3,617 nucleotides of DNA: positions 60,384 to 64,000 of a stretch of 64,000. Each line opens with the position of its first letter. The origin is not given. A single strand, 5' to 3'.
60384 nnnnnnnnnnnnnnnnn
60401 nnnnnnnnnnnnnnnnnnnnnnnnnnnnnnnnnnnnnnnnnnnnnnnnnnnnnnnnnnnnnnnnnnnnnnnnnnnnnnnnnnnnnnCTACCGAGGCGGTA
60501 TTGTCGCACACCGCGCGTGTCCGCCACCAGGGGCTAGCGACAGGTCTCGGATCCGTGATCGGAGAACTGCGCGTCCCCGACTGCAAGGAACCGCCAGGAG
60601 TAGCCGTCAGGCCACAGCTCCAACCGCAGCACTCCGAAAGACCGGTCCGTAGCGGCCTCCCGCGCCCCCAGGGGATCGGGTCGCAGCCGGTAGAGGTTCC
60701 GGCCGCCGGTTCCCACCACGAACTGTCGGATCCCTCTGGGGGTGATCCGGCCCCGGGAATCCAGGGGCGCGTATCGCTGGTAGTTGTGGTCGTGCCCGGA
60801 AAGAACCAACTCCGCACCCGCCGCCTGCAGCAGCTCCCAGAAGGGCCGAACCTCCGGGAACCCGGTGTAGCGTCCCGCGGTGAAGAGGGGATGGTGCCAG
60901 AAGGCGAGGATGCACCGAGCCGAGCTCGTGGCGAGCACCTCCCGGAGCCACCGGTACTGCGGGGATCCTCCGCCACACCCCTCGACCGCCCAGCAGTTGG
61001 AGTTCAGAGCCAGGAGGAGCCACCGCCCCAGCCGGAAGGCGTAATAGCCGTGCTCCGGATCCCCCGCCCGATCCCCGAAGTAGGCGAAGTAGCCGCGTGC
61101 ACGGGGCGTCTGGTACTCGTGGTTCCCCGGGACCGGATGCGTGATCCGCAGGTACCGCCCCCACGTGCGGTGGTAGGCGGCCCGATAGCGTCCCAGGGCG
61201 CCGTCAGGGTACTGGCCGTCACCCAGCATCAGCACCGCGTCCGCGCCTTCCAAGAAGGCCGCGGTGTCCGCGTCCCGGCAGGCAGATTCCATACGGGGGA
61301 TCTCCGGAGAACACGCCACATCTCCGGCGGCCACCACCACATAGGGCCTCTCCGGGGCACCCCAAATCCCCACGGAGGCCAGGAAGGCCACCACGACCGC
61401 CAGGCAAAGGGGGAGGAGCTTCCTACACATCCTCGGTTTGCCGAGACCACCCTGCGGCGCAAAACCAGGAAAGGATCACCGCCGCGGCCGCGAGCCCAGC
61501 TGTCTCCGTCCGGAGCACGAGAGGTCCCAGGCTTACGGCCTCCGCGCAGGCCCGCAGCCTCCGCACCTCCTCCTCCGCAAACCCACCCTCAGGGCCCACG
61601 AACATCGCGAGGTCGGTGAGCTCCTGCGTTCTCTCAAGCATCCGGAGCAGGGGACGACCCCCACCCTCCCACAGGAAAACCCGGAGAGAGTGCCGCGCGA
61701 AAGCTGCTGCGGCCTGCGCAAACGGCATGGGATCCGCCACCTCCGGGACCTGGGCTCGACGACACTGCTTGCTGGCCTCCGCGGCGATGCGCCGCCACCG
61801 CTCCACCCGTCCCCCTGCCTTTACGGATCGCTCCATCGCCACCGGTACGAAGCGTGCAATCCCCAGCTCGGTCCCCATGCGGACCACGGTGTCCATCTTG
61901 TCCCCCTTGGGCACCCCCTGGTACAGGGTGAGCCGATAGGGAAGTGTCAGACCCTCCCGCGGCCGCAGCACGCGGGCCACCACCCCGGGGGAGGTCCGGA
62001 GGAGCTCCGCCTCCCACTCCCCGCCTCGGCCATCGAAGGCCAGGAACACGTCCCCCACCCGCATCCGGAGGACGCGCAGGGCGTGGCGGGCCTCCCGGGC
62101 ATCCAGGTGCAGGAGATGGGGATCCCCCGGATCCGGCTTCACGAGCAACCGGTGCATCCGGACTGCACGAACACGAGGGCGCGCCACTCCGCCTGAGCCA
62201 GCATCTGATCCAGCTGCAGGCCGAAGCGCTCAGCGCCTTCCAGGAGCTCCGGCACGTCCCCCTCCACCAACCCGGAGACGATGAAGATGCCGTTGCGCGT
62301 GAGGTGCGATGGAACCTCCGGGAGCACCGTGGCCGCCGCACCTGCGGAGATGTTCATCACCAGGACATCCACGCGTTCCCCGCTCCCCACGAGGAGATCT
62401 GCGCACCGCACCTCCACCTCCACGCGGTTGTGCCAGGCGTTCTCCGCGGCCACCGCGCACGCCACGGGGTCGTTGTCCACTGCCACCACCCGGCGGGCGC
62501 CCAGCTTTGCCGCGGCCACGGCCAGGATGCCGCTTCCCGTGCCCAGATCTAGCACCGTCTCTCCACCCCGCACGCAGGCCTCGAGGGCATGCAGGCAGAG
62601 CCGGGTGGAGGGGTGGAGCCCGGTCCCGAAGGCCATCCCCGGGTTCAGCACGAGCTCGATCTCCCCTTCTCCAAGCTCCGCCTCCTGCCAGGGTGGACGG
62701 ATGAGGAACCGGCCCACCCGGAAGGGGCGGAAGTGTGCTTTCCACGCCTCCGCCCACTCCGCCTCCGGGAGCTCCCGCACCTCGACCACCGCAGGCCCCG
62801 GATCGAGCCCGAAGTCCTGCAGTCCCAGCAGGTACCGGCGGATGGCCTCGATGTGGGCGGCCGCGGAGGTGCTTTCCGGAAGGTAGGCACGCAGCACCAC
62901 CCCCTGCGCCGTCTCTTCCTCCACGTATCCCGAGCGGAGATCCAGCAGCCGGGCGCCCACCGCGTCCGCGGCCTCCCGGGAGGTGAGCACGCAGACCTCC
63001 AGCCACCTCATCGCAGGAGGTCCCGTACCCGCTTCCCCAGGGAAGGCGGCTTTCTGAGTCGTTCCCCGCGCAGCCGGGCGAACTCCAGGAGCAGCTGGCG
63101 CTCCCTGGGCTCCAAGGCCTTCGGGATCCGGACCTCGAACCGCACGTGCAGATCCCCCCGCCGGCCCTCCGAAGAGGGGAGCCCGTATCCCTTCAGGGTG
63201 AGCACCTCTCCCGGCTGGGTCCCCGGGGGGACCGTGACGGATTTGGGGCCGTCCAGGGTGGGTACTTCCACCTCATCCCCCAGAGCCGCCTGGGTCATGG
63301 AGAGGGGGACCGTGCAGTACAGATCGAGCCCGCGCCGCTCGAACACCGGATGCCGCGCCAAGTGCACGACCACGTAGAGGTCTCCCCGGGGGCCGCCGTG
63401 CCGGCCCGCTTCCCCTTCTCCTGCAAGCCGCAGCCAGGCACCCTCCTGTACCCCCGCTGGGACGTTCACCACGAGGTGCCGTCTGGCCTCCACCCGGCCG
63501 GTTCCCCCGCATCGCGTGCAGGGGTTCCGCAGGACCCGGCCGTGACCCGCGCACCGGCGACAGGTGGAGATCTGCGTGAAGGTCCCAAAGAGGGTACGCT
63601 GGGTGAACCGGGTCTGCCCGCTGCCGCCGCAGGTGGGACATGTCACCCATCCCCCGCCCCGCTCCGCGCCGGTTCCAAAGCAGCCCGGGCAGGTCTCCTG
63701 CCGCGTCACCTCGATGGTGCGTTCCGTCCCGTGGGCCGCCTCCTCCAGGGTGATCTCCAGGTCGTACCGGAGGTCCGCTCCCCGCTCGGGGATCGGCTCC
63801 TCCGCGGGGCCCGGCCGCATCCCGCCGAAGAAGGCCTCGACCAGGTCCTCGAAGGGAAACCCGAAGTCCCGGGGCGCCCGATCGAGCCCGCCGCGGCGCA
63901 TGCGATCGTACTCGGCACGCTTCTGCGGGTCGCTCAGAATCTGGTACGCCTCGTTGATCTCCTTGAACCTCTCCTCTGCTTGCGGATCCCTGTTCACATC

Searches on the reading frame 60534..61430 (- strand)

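Call 7: search_protein_families(library=ncbifam, proteins=[window:60534-61430:-])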
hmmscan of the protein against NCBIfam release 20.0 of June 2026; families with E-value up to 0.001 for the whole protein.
window:60534-61430:- (298 aa): 0 families

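Call 89: search_protein_families(library=pfam, proteins=[window:60534-61430:-], max_evalue=0.00001)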
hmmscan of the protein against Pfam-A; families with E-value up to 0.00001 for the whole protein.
window:60534-61430:- (298 aa): 1 family
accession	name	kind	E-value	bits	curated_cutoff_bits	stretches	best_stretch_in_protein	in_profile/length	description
PF00149.33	Metallophos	-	8.6e-14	52.8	21.5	1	58-217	26-191/191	Calcineurin-like phosphoesterase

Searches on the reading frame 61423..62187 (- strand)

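Call 7: search_protein_families(library=ncbifam, proteins=[window:61423-62187:-])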
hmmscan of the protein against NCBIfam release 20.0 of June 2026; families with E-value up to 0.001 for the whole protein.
window:61423-62187:- (254 aa): 23 families
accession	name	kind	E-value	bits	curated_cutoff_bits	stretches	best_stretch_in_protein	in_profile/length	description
NF008709.0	PRK11713.7-4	equivalog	3.2e-52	177.4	292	1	12-240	2-240/246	16S rRNA (uracil(1498)-N(3))-methyltransferase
NF008692.0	PRK11713.1-5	equivalog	1.4e-49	168.7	196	1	21-239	13-240/246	16S rRNA (uracil(1498)-N(3))-methyltransferase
NF008697.0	PRK11713.4-1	equivalog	5.5e-46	156.9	234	1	11-242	4-243/250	16S rRNA (uracil(1498)-N(3))-methyltransferase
NF008696.0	PRK11713.3-5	equivalog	1.2e-43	149.2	234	1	9-240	4-240/248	16S rRNA (uracil(1498)-N(3))-methyltransferase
NF008706.0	PRK11713.7-1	equivalog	2.7e-43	148.4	273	1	10-239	2-227/232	16S rRNA (uracil(1498)-N(3))-methyltransferase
NF008693.0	PRK11713.2-3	equivalog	1.5e-41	142.2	210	1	24-239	16-239/246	16S rRNA (uracil(1498)-N(3))-methyltransferase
NF008707.0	PRK11713.7-2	equivalog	9.7e-41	139.7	327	1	11-239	11-250/255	16S rRNA (uracil(1498)-N(3))-methyltransferase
NF008694.0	PRK11713.3-2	equivalog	4.3e-39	134.3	234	1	11-238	7-237/245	16S rRNA (uracil(1498)-N(3))-methyltransferase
NF008711.0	PRK11713.7-6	equivalog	8.3e-39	133.7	304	1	28-241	18-241/244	16S rRNA (uracil(1498)-N(3))-methyltransferase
TIGR00046.1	TIGR00046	subfamily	1.6e-38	132.4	41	1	14-238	4-233/240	RsmE family RNA methyltransferase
NF008691.0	PRK11713.1-4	equivalog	7.3e-34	117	279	1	26-237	18-243/252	16S rRNA (uracil(1498)-N(3))-methyltransferase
NF008704.0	PRK11713.6-3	equivalog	2.1e-30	105.8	216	1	26-238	14-220/227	16S rRNA (uracil(1498)-N(3))-methyltransferase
NF008690.0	PRK11713.1-1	equivalog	1.4e-26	93.3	342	1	26-237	18-234/243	16S rRNA (uracil(1498)-N(3))-methyltransferase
NF008702.0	PRK11713.6-1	equivalog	2.2e-26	92.5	269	1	26-238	16-229/235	16S rRNA (uracil(1498)-N(3))-methyltransferase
NF008705.0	PRK11713.6-4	equivalog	5.9e-25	87.9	343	1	26-239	18-235/248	16S rRNA (uracil(1498)-N(3))-methyltransferase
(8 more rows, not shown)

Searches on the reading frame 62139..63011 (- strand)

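Call 7: search_protein_families(library=ncbifam, proteins=[window:62139-63011:-])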
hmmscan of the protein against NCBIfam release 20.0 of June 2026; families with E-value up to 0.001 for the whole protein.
window:62139-63011:- (290 aa): 27 families (the best 25 are shown)
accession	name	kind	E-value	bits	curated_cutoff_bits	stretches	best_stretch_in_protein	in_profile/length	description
TIGR00406.1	prmA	equivalog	3.1e-50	171.3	183.15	1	3-276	1-287/288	50S ribosomal protein L11 methyltransferase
NF001790.0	PRK00517.3-3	equivalog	1.2e-46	159.2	269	1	77-280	50-258/262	50S ribosomal protein L11 methyltransferase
NF001785.0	PRK00517.2-2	equivalog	1.5e-44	152.2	188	1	13-283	18-281/282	50S ribosomal protein L11 methyltransferase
NF001786.0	PRK00517.2-4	equivalog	5.2e-37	127.5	327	1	12-283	13-274/277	50S ribosomal protein L11 methyltransferase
NF001784.0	PRK00517.2-1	equivalog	4.4e-31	108.5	244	1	73-279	73-287/290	50S ribosomal protein L11 methyltransferase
TIGR03534.1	RF_mod_PrmC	equivalog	1.9e-13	50.5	199.1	1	141-220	79-163/253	peptide chain release factor N(5)-glutamine methyltransferase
NF011529.0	PRK14968.1-3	equivalog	5.6e-13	48.8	162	1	146-220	31-105/198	putative methyltransferase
TIGR00537.1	hemK_rel_arch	hypoth_equivalog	5.4e-10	39.3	87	1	148-220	18-89/179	HemK2/MTQ2 family protein methyltransferase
NF004851.0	PRK06202.1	equivalog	5e-09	35.9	243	1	149-220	60-136/237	hypothetical protein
TIGR00536.1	hemK_fam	subfamily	7.2e-08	31.8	115.5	1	151-220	116-189/286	HemK family protein methyltransferase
NF011528.0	PRK14968.1-2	equivalog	8.4e-08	32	171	1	147-189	36-77/205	putative methyltransferase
NF043040.1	corrin_prot_MT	hypoth_equivalog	1.7e-07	30.9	180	1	144-205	36-96/216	corrinoid protein-associated methyltransferase CpaM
NF011527.0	PRK14968.1-1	equivalog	2.7e-06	27.2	242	1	142-192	27-77/192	putative methyltransferase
TIGR02469.1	CbiT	equivalog_domain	3.9e-06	27.1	78.3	1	147-245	17-120/124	precorrin-6Y C5,15-methyltransferase (decarboxylating) subunit CbiT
TIGR03533.1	L3_gln_methyl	equivalog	5.8e-06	25.8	229.7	1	151-206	123-181/284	50S ribosomal protein L3 N(5)-glutamine methyltransferase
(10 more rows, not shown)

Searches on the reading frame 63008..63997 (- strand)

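Call 89: search_protein_families(library=pfam, proteins=[window:63008-63997:-], max_evalue=0.00001)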
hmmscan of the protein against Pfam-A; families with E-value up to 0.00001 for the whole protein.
window:63008-63997:- (329 aa): 3 families
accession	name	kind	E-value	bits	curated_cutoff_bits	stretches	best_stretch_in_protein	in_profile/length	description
PF01556.23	DnaJ_C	-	1.6e-52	178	26.6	1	76-292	1-152/152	DnaJ C terminal domain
PF00684.25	DnaJ_CXXCXGXG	-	1.8e-13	50.9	32.7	1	103-167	1-65/65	DnaJ central domain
PF00226.36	DnaJ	-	1.7e-10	41.3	27.8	1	2-31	33-63/63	DnaJ domain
